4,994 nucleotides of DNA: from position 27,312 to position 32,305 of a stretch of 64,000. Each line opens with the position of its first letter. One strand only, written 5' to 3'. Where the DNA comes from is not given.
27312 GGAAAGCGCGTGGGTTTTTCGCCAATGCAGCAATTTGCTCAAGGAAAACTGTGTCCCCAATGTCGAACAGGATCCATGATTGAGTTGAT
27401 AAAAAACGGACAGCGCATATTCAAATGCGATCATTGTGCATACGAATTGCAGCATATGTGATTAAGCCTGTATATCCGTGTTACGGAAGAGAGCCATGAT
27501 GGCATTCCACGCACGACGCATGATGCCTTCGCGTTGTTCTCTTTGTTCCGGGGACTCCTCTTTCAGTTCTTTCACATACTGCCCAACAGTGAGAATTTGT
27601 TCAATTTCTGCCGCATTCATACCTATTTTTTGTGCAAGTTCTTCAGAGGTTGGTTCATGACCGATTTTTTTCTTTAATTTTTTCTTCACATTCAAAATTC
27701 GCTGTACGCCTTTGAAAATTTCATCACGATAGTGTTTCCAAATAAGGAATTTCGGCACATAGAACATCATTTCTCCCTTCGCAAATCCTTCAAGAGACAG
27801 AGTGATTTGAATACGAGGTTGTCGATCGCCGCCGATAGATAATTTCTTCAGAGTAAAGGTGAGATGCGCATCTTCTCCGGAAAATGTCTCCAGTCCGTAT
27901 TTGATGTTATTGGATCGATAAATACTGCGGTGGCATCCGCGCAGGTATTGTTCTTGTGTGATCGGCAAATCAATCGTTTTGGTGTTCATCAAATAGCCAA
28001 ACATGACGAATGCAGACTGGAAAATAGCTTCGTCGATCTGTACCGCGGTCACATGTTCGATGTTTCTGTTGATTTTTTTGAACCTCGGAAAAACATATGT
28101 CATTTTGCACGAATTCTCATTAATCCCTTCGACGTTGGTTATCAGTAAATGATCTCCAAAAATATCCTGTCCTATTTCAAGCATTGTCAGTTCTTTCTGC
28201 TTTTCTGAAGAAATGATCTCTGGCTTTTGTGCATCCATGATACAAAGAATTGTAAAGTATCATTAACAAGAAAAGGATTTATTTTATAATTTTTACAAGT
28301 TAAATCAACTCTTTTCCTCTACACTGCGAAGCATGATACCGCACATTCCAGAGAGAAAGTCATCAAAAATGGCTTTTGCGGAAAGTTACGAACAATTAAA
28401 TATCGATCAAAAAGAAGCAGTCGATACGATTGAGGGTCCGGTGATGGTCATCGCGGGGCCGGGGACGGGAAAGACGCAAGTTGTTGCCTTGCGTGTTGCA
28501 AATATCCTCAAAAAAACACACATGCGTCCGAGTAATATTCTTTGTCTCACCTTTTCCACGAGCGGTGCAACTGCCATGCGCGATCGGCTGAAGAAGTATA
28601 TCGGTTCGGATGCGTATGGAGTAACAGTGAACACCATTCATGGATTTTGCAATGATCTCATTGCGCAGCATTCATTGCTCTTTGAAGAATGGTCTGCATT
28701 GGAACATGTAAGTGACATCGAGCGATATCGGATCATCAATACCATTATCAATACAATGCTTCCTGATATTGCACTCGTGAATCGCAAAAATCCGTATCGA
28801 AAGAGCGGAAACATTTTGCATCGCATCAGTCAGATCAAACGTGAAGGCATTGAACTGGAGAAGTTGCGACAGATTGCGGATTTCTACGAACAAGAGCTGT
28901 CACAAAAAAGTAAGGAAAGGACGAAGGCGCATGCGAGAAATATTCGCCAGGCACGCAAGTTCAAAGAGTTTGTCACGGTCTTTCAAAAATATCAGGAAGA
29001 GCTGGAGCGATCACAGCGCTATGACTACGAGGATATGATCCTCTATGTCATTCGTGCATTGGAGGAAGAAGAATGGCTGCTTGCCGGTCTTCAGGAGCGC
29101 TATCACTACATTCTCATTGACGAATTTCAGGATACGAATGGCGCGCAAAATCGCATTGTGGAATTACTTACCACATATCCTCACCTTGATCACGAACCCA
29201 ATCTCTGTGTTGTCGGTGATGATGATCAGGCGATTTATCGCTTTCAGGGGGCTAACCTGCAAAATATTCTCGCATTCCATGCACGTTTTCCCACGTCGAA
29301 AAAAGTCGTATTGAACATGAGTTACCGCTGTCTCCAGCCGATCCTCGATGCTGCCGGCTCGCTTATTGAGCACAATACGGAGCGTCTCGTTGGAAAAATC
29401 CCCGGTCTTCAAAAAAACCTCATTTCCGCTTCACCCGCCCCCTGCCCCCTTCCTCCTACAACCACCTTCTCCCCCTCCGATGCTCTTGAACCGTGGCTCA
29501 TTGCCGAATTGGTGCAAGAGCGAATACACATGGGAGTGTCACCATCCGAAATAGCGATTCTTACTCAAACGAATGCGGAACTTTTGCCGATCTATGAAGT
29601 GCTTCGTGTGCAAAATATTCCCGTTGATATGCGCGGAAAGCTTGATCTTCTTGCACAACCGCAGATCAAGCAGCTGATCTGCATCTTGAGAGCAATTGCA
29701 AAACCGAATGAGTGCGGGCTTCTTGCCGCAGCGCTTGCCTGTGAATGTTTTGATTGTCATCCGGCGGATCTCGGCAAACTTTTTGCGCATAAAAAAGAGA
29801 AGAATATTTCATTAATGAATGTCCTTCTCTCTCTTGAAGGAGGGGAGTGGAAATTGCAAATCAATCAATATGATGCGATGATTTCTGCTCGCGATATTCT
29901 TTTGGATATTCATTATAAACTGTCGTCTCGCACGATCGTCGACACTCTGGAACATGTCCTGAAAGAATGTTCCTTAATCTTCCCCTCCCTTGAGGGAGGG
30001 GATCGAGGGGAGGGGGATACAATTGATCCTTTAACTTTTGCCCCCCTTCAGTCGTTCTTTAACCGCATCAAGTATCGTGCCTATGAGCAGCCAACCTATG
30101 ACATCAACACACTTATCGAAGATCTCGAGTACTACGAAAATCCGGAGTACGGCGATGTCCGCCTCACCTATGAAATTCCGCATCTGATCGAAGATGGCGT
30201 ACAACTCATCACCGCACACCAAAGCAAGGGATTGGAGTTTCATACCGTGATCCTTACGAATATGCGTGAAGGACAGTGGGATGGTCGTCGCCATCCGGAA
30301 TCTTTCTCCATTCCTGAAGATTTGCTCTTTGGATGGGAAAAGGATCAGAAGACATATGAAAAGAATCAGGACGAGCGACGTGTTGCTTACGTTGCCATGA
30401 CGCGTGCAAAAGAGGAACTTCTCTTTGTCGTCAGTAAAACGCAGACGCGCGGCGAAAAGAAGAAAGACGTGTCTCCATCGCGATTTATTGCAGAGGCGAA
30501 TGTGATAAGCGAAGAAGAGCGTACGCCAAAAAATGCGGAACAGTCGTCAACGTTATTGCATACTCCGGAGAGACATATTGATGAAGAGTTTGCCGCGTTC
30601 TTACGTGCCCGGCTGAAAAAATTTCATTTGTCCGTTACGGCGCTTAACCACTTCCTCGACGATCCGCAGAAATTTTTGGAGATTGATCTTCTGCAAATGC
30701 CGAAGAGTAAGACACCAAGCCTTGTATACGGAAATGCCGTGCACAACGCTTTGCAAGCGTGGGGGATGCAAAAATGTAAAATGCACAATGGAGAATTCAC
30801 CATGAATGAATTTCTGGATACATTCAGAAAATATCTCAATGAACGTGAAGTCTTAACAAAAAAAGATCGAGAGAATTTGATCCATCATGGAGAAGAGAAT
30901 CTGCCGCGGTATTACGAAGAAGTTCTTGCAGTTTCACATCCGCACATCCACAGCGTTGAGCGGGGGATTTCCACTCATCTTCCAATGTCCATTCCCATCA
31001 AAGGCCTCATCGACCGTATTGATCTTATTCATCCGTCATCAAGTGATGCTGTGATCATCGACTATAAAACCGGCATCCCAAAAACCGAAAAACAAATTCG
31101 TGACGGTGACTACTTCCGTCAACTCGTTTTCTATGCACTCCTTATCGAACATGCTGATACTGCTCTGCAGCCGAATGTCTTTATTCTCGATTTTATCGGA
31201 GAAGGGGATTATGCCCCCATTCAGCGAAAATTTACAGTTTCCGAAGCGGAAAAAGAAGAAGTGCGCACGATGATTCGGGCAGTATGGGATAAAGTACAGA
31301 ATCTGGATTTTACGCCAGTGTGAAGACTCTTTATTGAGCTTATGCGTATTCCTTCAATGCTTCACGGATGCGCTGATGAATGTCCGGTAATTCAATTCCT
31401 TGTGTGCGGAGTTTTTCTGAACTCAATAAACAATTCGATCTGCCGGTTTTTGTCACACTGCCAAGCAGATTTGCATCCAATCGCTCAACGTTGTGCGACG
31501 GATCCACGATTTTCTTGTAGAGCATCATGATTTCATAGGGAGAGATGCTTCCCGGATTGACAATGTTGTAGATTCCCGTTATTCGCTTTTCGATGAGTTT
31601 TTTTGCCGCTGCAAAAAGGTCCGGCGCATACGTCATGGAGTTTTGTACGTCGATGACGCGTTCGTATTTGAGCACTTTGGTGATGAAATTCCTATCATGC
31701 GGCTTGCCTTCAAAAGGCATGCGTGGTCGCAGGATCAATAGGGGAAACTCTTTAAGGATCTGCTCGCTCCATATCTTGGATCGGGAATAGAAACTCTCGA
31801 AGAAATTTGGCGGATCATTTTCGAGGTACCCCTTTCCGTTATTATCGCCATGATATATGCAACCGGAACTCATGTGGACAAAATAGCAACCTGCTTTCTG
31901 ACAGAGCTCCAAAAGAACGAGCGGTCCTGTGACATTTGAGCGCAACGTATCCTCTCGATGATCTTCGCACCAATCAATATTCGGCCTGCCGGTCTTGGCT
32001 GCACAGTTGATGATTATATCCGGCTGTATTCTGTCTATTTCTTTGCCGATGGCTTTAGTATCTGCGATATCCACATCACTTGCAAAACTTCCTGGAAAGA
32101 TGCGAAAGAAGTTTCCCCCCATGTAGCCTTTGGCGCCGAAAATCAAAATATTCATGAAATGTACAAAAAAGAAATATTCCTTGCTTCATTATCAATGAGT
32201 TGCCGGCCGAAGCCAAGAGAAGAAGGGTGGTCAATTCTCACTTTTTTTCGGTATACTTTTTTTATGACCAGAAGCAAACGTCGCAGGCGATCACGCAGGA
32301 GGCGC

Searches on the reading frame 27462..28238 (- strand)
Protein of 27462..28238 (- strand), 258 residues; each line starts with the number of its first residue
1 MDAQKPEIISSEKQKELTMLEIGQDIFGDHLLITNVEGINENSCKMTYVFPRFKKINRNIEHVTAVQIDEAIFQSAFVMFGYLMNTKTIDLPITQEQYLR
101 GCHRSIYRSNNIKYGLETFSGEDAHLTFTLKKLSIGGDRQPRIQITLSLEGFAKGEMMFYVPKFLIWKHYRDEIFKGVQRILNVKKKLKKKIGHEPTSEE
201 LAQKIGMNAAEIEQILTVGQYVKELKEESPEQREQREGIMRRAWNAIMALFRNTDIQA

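Call 101: search_protein_families(library=pfam, proteins=[window:27462-28238:-], max_evalue=0.00001)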
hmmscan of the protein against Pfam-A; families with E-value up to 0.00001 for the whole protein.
window:27462-28238:- (258 aa): 1 family
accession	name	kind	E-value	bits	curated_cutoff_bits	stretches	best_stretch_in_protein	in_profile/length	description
PF04539.22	Sigma70_r3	-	3.9e-07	30.5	25.3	1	179-221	4-46/78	Sigma-70 region 3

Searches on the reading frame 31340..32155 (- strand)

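Call 101: search_protein_families(library=pfam, proteins=[window:31340-32155:-], max_evalue=0.00001)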
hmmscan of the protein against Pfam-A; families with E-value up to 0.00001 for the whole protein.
window:31340-32155:- (271 aa): 3 families
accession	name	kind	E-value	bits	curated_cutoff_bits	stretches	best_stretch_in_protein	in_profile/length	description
PF04321.23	RmlD_sub_bind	-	1.8e-23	83.4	27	1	1-270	1-285/287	RmlD substrate binding domain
PF01370.27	Epimerase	-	4.5e-17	62.7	20.9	1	27-137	47-156/240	NAD dependent epimerase/dehydratase family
PF16363.11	GDP_Man_Dehyd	-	1.2e-08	35.3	27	1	27-136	58-166/332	GDP-mannose 4,6 dehydratase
